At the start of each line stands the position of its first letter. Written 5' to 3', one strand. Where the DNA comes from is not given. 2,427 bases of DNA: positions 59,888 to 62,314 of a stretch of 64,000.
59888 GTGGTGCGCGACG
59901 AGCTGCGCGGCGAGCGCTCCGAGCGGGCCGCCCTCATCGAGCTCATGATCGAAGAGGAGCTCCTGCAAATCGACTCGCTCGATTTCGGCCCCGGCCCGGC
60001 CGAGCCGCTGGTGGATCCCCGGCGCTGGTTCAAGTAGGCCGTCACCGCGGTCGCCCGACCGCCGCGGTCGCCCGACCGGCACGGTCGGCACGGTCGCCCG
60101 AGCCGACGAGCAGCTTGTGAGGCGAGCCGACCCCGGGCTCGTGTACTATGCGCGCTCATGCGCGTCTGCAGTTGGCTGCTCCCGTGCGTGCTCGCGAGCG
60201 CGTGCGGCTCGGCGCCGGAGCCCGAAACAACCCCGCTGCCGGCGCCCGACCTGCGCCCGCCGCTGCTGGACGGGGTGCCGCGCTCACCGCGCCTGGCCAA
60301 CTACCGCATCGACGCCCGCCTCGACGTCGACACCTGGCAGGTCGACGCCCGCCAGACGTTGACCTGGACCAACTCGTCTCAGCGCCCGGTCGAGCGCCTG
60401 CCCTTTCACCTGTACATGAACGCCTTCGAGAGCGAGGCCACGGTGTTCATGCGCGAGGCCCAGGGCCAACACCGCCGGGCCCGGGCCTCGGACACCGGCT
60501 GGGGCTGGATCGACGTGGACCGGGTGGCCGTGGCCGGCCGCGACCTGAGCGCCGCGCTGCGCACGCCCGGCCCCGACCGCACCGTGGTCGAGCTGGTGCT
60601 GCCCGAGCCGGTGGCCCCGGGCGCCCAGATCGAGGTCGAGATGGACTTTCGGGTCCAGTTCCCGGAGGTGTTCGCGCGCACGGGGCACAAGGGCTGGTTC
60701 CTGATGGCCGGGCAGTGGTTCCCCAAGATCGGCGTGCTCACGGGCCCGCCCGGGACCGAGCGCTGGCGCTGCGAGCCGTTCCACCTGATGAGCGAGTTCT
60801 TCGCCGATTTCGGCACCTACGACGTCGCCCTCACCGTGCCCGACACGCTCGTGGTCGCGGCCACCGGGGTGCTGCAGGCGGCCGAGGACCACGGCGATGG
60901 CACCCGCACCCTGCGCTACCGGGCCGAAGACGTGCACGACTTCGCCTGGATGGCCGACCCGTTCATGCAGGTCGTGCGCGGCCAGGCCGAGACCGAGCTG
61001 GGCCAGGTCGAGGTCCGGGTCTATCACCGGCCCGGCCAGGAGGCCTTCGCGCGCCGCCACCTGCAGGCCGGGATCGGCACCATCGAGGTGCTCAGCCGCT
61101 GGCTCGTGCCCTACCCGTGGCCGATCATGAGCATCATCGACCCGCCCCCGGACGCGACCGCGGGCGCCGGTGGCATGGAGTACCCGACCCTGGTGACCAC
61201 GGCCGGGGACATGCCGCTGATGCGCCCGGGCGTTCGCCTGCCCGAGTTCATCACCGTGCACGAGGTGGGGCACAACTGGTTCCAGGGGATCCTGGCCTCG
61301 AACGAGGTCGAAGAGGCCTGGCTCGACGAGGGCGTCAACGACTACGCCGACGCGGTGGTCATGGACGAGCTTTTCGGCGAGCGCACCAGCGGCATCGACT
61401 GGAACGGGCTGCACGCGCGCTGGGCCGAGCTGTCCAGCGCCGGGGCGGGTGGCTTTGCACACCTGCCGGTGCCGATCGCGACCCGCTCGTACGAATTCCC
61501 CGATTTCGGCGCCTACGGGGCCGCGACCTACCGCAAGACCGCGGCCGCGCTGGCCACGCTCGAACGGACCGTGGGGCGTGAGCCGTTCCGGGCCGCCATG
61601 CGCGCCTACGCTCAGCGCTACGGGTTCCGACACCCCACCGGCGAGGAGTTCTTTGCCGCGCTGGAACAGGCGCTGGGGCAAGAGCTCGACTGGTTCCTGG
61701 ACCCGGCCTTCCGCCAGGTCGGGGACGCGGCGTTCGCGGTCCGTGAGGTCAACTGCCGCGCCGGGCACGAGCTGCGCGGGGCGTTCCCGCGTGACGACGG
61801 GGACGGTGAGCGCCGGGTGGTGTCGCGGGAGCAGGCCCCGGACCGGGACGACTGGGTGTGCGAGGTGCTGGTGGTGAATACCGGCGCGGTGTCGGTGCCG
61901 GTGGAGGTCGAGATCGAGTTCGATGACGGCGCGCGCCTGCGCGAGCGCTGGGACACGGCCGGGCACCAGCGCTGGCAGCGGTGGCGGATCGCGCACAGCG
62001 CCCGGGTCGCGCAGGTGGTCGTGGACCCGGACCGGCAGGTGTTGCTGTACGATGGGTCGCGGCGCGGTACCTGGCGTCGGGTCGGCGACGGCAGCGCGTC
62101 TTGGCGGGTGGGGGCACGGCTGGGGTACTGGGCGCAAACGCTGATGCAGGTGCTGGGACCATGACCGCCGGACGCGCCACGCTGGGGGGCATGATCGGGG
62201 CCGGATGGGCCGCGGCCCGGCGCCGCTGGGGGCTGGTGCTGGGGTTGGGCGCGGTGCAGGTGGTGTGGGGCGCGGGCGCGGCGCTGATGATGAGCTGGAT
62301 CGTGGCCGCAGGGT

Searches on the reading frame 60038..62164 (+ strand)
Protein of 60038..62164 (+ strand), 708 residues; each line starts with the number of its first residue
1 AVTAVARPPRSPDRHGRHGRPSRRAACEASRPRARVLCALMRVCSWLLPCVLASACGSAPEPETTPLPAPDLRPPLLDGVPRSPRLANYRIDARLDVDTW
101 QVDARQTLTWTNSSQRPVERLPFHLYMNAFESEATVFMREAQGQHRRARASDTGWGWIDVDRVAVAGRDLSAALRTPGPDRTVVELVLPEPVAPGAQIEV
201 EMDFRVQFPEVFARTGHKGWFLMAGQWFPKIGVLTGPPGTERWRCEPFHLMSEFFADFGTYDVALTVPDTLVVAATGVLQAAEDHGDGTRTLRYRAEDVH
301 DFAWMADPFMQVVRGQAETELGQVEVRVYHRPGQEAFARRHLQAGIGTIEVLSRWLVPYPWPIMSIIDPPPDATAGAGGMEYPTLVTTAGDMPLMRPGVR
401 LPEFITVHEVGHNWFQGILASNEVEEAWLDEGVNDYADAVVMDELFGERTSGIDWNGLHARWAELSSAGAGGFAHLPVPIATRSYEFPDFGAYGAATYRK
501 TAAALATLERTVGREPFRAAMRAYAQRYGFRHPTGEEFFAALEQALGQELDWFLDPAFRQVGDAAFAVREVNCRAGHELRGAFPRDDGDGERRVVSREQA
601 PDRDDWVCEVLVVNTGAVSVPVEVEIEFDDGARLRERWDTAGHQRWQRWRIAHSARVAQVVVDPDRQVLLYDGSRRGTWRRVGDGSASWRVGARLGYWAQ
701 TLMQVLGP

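Call 86: search_protein_families(library=pfam, proteins=[window:60038-62164:+], max_evalue=0.00001)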
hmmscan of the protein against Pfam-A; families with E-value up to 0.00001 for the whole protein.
window:60038-62164:+ (708 aa): 1 family
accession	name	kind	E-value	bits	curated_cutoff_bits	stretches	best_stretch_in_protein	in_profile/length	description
PF01433.26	Peptidase_M1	-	2e-18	67.2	27.7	1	355-555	17-216/218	Peptidase family M1 domain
